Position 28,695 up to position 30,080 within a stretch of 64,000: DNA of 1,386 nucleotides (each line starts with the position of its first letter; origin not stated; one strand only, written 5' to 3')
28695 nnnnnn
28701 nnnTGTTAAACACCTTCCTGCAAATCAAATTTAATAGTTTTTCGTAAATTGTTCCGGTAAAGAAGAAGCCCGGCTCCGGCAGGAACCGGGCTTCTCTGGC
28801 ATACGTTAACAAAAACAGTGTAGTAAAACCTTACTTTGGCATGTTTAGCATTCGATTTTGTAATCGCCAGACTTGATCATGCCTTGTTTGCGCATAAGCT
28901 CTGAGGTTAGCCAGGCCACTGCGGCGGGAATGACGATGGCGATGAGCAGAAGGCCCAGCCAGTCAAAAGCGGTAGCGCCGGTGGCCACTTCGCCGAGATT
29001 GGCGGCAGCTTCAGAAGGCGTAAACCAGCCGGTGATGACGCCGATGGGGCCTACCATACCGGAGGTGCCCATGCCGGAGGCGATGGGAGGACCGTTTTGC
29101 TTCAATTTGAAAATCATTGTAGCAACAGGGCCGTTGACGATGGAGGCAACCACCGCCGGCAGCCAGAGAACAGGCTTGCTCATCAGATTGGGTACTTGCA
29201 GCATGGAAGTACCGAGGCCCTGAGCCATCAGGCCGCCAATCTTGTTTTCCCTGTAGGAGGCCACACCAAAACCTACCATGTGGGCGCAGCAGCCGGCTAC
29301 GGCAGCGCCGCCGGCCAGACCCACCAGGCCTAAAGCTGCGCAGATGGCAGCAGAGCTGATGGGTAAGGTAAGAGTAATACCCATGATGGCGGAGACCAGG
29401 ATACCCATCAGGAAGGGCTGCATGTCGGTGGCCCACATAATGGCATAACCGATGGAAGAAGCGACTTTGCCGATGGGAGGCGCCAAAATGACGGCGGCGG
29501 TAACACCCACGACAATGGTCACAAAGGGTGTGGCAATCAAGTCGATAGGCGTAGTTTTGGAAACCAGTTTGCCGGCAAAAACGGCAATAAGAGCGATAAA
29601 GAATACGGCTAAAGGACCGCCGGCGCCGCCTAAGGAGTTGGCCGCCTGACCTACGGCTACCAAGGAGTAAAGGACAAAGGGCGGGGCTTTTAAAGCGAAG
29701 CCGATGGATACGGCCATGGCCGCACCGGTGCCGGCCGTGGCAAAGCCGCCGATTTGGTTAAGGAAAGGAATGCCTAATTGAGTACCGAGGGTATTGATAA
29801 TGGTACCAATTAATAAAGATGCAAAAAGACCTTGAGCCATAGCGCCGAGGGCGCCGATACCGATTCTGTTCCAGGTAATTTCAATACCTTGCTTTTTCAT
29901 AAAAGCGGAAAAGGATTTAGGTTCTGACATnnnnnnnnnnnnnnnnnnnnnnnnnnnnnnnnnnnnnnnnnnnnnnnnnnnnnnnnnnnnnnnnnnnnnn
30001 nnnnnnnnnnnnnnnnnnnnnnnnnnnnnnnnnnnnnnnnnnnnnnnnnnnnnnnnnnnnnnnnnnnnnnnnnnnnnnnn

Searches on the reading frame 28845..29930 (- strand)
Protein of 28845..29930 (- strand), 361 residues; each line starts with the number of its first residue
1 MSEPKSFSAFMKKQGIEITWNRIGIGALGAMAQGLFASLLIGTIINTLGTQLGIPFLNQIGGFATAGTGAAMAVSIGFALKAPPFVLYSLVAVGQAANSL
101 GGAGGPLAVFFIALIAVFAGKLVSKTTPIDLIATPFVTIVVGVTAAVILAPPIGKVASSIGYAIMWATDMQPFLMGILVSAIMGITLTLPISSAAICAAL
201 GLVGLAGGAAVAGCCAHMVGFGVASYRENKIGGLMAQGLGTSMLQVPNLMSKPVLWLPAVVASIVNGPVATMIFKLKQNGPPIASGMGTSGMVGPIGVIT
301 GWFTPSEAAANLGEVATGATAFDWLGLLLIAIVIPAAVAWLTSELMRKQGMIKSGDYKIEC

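Call 8: search_protein_families(library=pfam, proteins=[window:28845-29930:-])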
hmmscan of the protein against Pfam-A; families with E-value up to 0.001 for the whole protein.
window:28845-29930:- (361 aa): 1 family
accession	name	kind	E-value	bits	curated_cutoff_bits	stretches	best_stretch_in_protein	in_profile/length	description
PF13303.11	PTS_EIIC_2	-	1.8e-82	277.5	28.9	1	27-358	3-326/327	Phosphotransferase system, EIIC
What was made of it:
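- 28845..29930 (-): PTS_EIIC_2-family transporter gene downstream of the array. Pfam PF13303, E = 1.8e-82 (call 8).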

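Call 9: find_encoding_contigs(protein=window:28845-29930:-, flank=3000, max_places=10)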
Protein window:28845-29930:- (361 aa): 12 contigs read that carry it; 10 places shown.
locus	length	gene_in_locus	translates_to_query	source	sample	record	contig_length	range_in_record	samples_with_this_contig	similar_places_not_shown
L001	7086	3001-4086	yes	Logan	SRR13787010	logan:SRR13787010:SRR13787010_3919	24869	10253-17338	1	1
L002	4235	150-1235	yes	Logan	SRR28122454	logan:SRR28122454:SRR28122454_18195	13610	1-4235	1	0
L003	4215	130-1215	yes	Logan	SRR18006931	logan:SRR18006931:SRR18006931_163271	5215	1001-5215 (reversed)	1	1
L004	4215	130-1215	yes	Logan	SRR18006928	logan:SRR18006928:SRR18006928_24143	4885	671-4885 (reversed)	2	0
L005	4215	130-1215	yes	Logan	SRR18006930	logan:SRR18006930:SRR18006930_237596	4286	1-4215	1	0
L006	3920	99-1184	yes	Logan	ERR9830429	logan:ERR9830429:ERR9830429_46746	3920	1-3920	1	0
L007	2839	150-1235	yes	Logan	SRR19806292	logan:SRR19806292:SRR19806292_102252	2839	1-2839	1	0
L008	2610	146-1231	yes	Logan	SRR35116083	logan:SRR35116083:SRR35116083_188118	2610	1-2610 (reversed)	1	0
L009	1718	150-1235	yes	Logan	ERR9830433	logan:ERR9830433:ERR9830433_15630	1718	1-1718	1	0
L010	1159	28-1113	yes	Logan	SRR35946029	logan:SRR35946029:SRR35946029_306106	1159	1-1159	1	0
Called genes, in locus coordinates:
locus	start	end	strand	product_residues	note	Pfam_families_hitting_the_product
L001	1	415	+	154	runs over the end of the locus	PF00111:Fer2 (weak), PF13085:Fer2_3 (weak), PF01799:Fer2_2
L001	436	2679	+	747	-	PF01315:Ald_Xan_dh_C, PF02738:MoCoBD_1, PF20256:MoCoBD_2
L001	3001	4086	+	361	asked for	PF13303:PTS_EIIC_2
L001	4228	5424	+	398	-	PF00330:Aconitase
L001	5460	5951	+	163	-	PF00694:Aconitase_C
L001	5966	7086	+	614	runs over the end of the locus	PF02310:B12-binding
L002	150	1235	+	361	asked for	PF13303:PTS_EIIC_2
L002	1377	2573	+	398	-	PF00330:Aconitase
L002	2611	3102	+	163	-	PF00694:Aconitase_C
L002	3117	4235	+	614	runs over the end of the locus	PF02310:B12-binding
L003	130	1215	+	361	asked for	PF13303:PTS_EIIC_2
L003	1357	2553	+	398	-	PF00330:Aconitase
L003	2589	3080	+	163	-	PF00694:Aconitase_C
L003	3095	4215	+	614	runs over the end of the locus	PF02310:B12-binding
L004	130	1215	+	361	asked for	PF13303:PTS_EIIC_2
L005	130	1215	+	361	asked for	PF13303:PTS_EIIC_2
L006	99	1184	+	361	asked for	PF13303:PTS_EIIC_2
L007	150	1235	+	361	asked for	PF13303:PTS_EIIC_2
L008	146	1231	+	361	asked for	PF13303:PTS_EIIC_2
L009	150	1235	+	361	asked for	PF13303:PTS_EIIC_2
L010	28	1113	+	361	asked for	PF13303:PTS_EIIC_2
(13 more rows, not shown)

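Call 26: find_homologous_proteins(query=window:28845-29930:-)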
Query window:28845-29930:- (361 aa): 8000 proteins with E <= 0.001 among 8000 candidates; the best 120 are listed.
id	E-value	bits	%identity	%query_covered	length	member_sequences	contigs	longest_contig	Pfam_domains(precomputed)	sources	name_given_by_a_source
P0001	1.2e-220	750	100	100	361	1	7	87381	PF13303.12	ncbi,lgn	ncbi:MAG: PTS sugar transporter subunit IIC [Clostridiales bacterium]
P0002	2.8e-197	673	89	100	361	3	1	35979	PF13303.12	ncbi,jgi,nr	ncbi:MAG: PTS sugar transporter subunit IIC [Peptococcaceae bacterium]|jgi:uncharacterized membrane 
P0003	2.8e-185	633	84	98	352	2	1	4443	PF13303.12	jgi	jgi:uncharacterized membrane protein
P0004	6.0e-185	632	82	100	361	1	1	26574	PF13303.12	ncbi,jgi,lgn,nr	ncbi:MAG: PTS sugar transporter subunit IIC [Treponema sp.]|jgi:uncharacterized membrane protein|nr:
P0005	2.9e-183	627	82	99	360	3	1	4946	PF13303.12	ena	-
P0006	6.5e-183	626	83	100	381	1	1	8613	PF13303.12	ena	-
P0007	6.5e-182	622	82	99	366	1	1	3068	PF13303.12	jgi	jgi:uncharacterized membrane protein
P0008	6.6e-182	622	83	98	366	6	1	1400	PF13303.12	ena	-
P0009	4.4e-181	620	82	100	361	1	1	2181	PF13303.12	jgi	jgi:uncharacterized membrane protein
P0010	8.5e-181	619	81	99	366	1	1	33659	PF13303.12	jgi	jgi:uncharacterized membrane protein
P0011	1.9e-180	618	81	99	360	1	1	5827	PF13303.12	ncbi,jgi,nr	ncbi:MAG: PTS sugar transporter subunit IIC [Peptococcaceae bacterium]|jgi:uncharacterized membrane 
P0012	6.1e-180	616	82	98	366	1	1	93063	PF13303.12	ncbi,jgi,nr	ncbi:MAG: PTS sugar transporter subunit IIC [Synergistaceae bacterium]|jgi:uncharacterized membrane 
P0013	7.2e-180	616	81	99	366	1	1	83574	PF13303.12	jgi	jgi:uncharacterized membrane protein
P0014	8.0e-180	616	79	100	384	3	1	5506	PF13303.12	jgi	jgi:uncharacterized membrane protein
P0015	1.0e-179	615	81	100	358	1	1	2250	PF13303.12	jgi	jgi:uncharacterized membrane protein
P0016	2.6e-179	614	81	100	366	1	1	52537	PF13303.12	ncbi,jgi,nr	ncbi:MAG: PTS sugar transporter subunit IIC [Synergistaceae bacterium]|jgi:uncharacterized membrane 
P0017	4.3e-179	613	80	100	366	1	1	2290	PF13303.12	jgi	jgi:uncharacterized membrane protein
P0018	6.2e-179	613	82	98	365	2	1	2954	PF13303.12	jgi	jgi:uncharacterized membrane protein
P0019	6.4e-179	613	80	99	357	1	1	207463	PF13303.12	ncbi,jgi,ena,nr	ncbi:MAG: PTS sugar transporter subunit IIC [Oscillospiraceae bacterium]|nr:PTS sugar transporter su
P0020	8.3e-179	612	82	98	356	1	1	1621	PF13303.12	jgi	jgi:uncharacterized membrane protein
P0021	2.8e-178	610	83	98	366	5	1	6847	PF13303.12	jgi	jgi:uncharacterized membrane protein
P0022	2.9e-178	610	81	100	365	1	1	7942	PF13303.12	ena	-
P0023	3.5e-178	610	82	99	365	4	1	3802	PF13303.12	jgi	jgi:uncharacterized membrane protein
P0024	4.4e-178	610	80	100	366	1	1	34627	PF13303.12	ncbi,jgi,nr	ncbi:MAG: PTS sugar transporter subunit IIC [Synergistaceae bacterium]|jgi:uncharacterized membrane 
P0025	7.4e-178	609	80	100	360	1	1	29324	PF13303.12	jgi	-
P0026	8.9e-178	609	82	99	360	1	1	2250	PF13303.12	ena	-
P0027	9.8e-178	609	81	99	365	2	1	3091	PF13303.12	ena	-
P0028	9.9e-178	609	80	99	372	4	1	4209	PF13303.12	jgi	jgi:uncharacterized membrane protein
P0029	1.1e-177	609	79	100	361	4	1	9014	PF13303.12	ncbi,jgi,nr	ncbi:MAG: PTS sugar transporter subunit IIC [Clostridiales bacterium]|nr:PTS sugar transporter subun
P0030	5.5e-177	606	80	99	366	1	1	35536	PF13303.12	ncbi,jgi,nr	ncbi:MAG: PTS sugar transporter subunit IIC [Synergistaceae bacterium]|jgi:uncharacterized membrane 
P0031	9.8e-177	605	80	100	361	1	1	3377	PF13303.12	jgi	jgi:uncharacterized membrane protein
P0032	1.0e-176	605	79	99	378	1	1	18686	PF13303.12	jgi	jgi:uncharacterized membrane protein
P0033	1.6e-176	605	78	100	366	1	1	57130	PF13303.12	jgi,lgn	jgi:uncharacterized membrane protein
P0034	1.7e-176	605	79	99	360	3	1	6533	PF13303.12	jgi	-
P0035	1.8e-176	605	78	100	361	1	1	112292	PF13303.12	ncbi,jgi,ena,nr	ncbi:MAG: PTS sugar transporter subunit IIC [Oscillospiraceae bacterium]|nr:PTS sugar transporter su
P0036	2.5e-176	604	80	99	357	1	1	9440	PF13303.12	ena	-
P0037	3.3e-176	604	81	100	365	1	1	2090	PF13303.12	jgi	jgi:uncharacterized membrane protein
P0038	4.0e-176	603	81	98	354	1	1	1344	PF13303.12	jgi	jgi:uncharacterized membrane protein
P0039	4.3e-176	603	79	100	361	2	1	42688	PF13303.12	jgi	jgi:uncharacterized membrane protein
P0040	5.0e-176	603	80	98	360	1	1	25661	PF13303.12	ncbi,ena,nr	ncbi:MAG: PTS sugar transporter subunit IIC [Clostridiales bacterium]|nr:PTS sugar transporter subun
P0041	8.6e-176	602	80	98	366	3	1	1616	PF13303.12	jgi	jgi:uncharacterized membrane protein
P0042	1.5e-175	601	80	97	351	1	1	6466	PF13303.12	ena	-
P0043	4.6e-175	600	80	100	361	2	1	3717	PF13303.12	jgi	-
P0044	5.3e-175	600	78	100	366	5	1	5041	PF13303.12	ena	-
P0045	8.1e-175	599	79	100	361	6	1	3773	PF13303.12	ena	-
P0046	6.0e-174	596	79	99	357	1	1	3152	PF13303.12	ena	-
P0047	1.5e-173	595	78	100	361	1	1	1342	PF13303.12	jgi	jgi:uncharacterized membrane protein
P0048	9.3e-173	592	78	99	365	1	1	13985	PF13303.12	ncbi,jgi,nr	ncbi:MAG: PTS sugar transporter subunit IIC [Spirochaetaceae bacterium]|jgi:uncharacterized membrane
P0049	1.0e-172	592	79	98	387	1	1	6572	PF13303.12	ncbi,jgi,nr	ncbi:MAG: PTS sugar transporter subunit IIC [Synergistaceae bacterium]|jgi:uncharacterized membrane 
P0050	1.0e-172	592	80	98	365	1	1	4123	PF13303.12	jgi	jgi:uncharacterized membrane protein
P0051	6.5e-172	590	77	99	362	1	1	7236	PF13303.12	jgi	jgi:uncharacterized membrane protein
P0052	4.1e-171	587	77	100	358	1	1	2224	PF13303.12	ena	-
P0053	4.3e-171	587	77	100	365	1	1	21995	PF13303.12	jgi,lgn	jgi:uncharacterized membrane protein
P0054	6.5e-171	586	78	100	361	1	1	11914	PF13303.12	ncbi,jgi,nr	ncbi:MAG: PTS sugar transporter subunit IIC [Treponema sp.]|jgi:uncharacterized membrane protein|nr:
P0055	9.2e-171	586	75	100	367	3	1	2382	PF13303.12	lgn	-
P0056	1.2e-170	585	77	100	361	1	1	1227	PF13303.12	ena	-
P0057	4.6e-170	583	78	100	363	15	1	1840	PF13303.12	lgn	-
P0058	5.4e-170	583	77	99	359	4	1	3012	PF13303.12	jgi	jgi:uncharacterized membrane protein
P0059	2.1e-169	581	77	100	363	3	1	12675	PF13303.12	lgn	-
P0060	4.1e-169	580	76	100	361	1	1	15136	PF13303.12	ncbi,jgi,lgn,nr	ncbi:MAG: PTS sugar transporter subunit IIC [Spirochaetaceae bacterium]|jgi:uncharacterized membrane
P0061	5.3e-169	580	77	100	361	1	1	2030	PF13303.12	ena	-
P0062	1.3e-168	579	77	99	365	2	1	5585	PF13303.12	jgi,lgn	jgi:uncharacterized membrane protein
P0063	1.5e-167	575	76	100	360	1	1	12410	PF13303.12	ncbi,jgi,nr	ncbi:MAG: PTS sugar transporter subunit IIC [Spirochaetaceae bacterium]|jgi:uncharacterized membrane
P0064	7.9e-167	573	76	100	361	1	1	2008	PF13303.12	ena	-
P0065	1.3e-166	572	83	92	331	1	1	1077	PF13303.12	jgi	jgi:uncharacterized membrane protein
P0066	1.4e-166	572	75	100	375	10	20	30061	PF13303.12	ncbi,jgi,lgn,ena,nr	ncbi:MAG: PTS sugar transporter subunit IIC [Clostridiaceae bacterium]|nr:PTS sugar transporter subu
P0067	2.5e-166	571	75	100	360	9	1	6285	PF13303.12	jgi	jgi:uncharacterized membrane protein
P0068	2.1e-165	568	78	99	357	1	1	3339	PF13303.12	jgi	jgi:uncharacterized membrane protein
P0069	2.4e-165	568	77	100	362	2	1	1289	PF13303.12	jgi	-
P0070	7.1e-165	566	74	100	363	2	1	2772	PF13303.12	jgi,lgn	jgi:uncharacterized membrane protein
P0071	2.0e-164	565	74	100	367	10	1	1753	PF13303.12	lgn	-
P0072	2.6e-164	565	74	100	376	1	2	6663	PF13303.12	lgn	-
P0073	3.0e-164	564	74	98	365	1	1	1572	PF13303.12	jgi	jgi:uncharacterized membrane protein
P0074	6.8e-164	563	75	100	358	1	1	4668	PF13303.12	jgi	jgi:uncharacterized membrane protein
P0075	6.9e-164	563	74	100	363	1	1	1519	PF13303.12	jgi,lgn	-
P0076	8.7e-164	563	75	99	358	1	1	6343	PF13303.12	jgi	jgi:uncharacterized membrane protein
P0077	1.5e-163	562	74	99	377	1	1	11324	PF13303.12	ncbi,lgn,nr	ncbi:MAG: PTS sugar transporter subunit IIC [Clostridiaceae bacterium]|nr:PTS sugar transporter subu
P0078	2.7e-163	561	74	99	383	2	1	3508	PF13303.12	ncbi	-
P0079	9.4e-163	559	75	100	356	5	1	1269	PF13303.12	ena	-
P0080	1.2e-162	559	75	100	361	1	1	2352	PF13303.12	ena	-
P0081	2.2e-161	555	74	99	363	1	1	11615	PF13303.12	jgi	-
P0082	3.6e-160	551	75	100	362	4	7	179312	PF13303.12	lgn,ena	-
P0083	9.1e-160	550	72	100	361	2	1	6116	PF13303.12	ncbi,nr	ncbi:MAG: PTS sugar transporter subunit IIC [Spirochaetes bacterium]|nr:PTS sugar transporter subuni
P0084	5.2e-159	547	74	99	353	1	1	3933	PF13303.12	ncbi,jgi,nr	ncbi:MAG: PTS sugar transporter subunit IIC [Spirochaetaceae bacterium]|jgi:uncharacterized membrane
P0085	6.9e-159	547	77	97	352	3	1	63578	PF13303.12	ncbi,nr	ncbi:MAG: PTS sugar transporter subunit IIC [Peptococcaceae bacterium]|nr:PTS sugar transporter subu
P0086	1.2e-158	546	70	100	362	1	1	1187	PF13303.12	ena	-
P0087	1.7e-158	545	73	99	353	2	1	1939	PF13303.12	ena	-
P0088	2.2e-158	545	72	100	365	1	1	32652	PF13303.12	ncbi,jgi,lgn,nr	ncbi:MAG: PTS sugar transporter subunit IIC [Treponema sp.]|jgi:uncharacterized membrane protein|nr:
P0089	5.5e-158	544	73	100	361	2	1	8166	PF13303.12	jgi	jgi:uncharacterized membrane protein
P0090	1.2e-157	543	73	99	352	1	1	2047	PF13303.12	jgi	jgi:uncharacterized membrane protein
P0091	2.0e-157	542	74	98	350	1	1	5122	PF13303.12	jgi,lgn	jgi:uncharacterized membrane protein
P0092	9.1e-157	540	74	98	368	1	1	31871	PF13303.12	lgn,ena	-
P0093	1.9e-155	535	70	100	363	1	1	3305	PF13303.12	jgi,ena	-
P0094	5.4e-155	534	70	100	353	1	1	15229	PF13303.12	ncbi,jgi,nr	ncbi:MAG: PTS sugar transporter subunit IIC [Spirochaetaceae bacterium]|jgi:uncharacterized membrane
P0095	2.8e-154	532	70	100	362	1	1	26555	PF13303.12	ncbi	-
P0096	3.1e-154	531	71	100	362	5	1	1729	PF13303.12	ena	-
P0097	1.6e-153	529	74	97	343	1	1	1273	PF13303.12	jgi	jgi:uncharacterized membrane protein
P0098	9.1e-151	520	69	100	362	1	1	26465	PF13303.12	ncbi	-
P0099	1.1e-150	520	-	-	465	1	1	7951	PF13303.12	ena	-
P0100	1.7e-150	519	68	100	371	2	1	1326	PF13303.12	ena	-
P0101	8.2e-149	514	69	99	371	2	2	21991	PF13303.12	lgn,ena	-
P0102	4.0e-148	511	69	99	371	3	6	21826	PF13303.12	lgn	-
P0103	7.9e-148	510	67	99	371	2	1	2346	PF13303.12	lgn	-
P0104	2.4e-147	509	66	99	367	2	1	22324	PF13303.12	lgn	-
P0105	6.7e-147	507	69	99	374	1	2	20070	PF13303.12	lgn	-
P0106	1.2e-146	506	69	97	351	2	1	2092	PF13303.12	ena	-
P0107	9.7e-146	503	67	99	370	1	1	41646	PF13303.12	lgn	-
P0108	2.5e-145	502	68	99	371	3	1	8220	PF13303.12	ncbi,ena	-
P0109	2.9e-145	502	68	100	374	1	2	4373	PF13303.12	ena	-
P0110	8.1e-145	500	67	99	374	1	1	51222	PF13303.12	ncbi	-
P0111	8.9e-145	500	67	99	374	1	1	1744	PF13303.12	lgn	-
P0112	9.4e-145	500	68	99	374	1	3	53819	PF13303.12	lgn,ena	-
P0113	1.0e-144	500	66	99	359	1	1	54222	PF13303.12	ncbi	-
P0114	1.1e-144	500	68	99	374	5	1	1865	PF13303.12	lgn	-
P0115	1.1e-144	500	69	99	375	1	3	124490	PF13303.12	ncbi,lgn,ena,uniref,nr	ncbi:PTS transporter subunit IIC [uncultured Dysosmobacter sp.]|uniref:PTS transporter subunit IIC n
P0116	1.8e-144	499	69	100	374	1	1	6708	PF13303.12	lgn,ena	-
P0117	2.4e-144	499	69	100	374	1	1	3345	PF13303.12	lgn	-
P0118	2.7e-144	499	68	100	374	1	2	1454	PF13303.12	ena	-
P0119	7.4e-144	497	69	100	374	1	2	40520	PF13303.12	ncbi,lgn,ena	-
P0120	7.6e-144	497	68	99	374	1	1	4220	PF13303.12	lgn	-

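Call 29: find_encoding_contigs(protein=P0002, flank=4000, max_places=4)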
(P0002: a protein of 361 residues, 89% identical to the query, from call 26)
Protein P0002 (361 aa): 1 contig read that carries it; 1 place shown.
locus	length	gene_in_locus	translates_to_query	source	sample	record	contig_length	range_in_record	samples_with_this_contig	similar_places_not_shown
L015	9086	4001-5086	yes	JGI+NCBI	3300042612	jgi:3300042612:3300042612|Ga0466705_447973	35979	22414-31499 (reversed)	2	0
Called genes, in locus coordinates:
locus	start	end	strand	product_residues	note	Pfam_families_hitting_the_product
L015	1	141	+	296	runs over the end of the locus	PF02826:2-Hacid_dh_C, PF03446:NAD_binding_2, PF03807:F420_oxidored, PF14833:NAD_binding_11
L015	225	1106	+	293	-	PF00941:FAD_binding_5, PF03450:CO_deh_flav_C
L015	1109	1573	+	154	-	PF01799:Fer2_2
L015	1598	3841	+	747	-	PF01315:Ald_Xan_dh_C, PF02738:MoCoBD_1, PF20256:MoCoBD_2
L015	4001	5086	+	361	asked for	PF13303:PTS_EIIC_2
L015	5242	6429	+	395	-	PF00330:Aconitase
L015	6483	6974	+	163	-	PF00694:Aconitase_C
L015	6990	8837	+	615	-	PF02310:B12-binding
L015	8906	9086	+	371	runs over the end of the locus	PF04303:PrpF, PF05544:Pro_racemase (faint)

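Call 33: find_encoding_contigs(protein=P0004, flank=3000, max_places=2)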
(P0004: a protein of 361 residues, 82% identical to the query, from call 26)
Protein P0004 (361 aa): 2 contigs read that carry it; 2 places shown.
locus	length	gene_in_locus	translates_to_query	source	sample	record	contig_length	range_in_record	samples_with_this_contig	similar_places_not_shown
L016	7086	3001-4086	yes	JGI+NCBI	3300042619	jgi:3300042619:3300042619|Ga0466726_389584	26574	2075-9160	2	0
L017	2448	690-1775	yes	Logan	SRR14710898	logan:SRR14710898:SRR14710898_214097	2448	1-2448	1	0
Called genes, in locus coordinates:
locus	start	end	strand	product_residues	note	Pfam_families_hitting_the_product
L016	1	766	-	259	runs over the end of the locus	PF04452:Methyltrans_RNA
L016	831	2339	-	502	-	PF01487:DHquinase_I, PF08501:Shikimate_dh_N, PF01488:Shikimate_DH (weak)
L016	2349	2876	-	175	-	-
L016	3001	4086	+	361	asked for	PF13303:PTS_EIIC_2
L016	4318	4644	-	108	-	-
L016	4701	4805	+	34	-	-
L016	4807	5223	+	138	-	-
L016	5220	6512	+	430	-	PF01656:CbiA (weak), PF10609:ParA (weak), PF13614:AAA_31 (weak)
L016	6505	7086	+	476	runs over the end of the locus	-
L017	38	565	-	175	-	-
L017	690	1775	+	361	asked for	PF13303:PTS_EIIC_2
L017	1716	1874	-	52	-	-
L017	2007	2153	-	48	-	-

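Call 34: find_encoding_contigs(protein=P0012, flank=3000, max_places=2)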
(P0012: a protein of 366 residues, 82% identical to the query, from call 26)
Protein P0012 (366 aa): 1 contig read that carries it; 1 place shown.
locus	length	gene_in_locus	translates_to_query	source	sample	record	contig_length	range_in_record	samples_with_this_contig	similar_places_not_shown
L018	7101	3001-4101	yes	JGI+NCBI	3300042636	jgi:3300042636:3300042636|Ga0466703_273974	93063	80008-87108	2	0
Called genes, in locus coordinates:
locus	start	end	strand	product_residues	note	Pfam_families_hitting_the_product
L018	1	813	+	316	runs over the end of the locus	-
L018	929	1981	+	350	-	PF00291:PALP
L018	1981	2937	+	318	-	PF00288:GHMP_kinases_N, PF08544:GHMP_kinases_C (weak)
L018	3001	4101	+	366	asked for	PF13303:PTS_EIIC_2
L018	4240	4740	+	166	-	PF13840:ACT_7 (faint), PF01842:ACT (faint), PF22468:ACT_9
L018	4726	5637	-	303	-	PF02219:MTHFR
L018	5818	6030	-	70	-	-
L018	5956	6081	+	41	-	-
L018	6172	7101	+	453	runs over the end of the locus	PF00209:SNF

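Call 35: find_encoding_contigs(protein=P0019, flank=3000, max_places=2)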
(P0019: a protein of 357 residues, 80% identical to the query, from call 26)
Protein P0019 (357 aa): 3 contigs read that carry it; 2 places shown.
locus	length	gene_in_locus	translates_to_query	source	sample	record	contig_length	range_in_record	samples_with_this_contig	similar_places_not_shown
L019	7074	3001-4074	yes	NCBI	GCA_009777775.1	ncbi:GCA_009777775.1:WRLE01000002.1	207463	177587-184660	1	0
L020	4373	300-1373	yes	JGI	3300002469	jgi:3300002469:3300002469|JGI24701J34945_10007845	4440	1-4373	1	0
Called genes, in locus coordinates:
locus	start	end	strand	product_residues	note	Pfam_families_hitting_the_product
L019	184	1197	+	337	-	PF02885:Glycos_trans_3N, PF00591:Glycos_transf_3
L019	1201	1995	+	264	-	PF00218:IGPS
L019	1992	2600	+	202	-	PF00697:PRAI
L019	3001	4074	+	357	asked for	PF13303:PTS_EIIC_2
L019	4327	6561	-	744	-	PF00149:Metallophos, PF02872:5_nucleotid_C, PF00395:SLH (faint)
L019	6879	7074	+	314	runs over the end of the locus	-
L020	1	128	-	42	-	?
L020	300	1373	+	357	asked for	PF13303:PTS_EIIC_2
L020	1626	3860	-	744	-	PF00149:Metallophos, PF02872:5_nucleotid_C, PF00395:SLH (faint)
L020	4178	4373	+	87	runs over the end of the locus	?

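Call 36: find_encoding_contigs(protein=P0085, flank=3000, max_places=2)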
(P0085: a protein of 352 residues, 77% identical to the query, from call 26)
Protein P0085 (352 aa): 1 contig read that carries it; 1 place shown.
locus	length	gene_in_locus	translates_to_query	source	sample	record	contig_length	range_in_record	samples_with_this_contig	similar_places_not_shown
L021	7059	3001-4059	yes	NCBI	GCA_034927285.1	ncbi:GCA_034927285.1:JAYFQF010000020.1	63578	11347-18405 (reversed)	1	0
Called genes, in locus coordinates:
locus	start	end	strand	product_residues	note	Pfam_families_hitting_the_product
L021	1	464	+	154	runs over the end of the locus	PF00111:Fer2 (weak), PF13085:Fer2_3 (weak), PF01799:Fer2_2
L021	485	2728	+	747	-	PF01315:Ald_Xan_dh_C, PF02738:MoCoBD_1, PF20256:MoCoBD_2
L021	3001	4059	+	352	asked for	PF13303:PTS_EIIC_2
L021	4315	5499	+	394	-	PF00330:Aconitase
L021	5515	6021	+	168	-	PF00694:Aconitase_C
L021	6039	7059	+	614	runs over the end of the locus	PF02310:B12-binding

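Call 46: list_cluster_members(proteins=[P0001])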
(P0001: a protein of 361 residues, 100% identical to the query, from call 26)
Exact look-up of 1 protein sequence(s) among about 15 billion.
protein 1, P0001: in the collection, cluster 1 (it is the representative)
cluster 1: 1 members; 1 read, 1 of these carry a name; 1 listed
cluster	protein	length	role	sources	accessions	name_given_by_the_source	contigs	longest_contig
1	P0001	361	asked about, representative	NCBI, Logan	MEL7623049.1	MAG: PTS sugar transporter subunit IIC [Clostridiales bacterium]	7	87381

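Call 49: find_encoding_contigs(protein=P0066, flank=1500, max_places=6)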
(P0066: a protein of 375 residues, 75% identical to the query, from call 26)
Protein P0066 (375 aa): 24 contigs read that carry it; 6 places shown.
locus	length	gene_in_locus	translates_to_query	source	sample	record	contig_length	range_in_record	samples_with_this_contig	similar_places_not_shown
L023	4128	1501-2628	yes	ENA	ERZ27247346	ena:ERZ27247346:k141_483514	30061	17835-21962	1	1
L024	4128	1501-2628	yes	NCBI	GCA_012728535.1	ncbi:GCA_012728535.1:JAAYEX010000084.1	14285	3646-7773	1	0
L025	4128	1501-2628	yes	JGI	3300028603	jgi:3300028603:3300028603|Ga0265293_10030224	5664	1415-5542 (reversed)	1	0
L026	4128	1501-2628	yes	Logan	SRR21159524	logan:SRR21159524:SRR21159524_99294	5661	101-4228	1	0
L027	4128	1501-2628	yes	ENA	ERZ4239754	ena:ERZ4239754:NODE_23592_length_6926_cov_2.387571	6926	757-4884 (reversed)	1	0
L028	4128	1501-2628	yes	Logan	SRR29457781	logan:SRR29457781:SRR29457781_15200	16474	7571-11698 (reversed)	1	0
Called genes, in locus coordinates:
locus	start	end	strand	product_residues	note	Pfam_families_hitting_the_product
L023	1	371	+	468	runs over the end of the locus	PF01315:Ald_Xan_dh_C, PF02738:MoCoBD_1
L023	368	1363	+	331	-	PF20256:MoCoBD_2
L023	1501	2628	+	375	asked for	PF13303:PTS_EIIC_2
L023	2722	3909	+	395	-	PF00330:Aconitase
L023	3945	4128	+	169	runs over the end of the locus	PF00694:Aconitase_C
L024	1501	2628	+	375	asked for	PF13303:PTS_EIIC_2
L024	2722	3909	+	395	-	PF00330:Aconitase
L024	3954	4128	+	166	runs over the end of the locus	PF00694:Aconitase_C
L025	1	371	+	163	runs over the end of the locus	?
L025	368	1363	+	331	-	PF20256:MoCoBD_2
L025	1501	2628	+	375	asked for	PF13303:PTS_EIIC_2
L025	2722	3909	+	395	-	PF00330:Aconitase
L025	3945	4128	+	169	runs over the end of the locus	PF00694:Aconitase_C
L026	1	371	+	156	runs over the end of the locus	?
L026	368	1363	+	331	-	PF20256:MoCoBD_2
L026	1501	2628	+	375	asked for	PF13303:PTS_EIIC_2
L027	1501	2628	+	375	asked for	PF13303:PTS_EIIC_2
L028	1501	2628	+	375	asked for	PF13303:PTS_EIIC_2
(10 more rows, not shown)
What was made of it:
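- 28845..29930 (-): The same gene sits between the ndh-like genes and the aconitase-type subunit genes in three other lineages: L015, L021 and L023 (calls 29, 36, 49).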
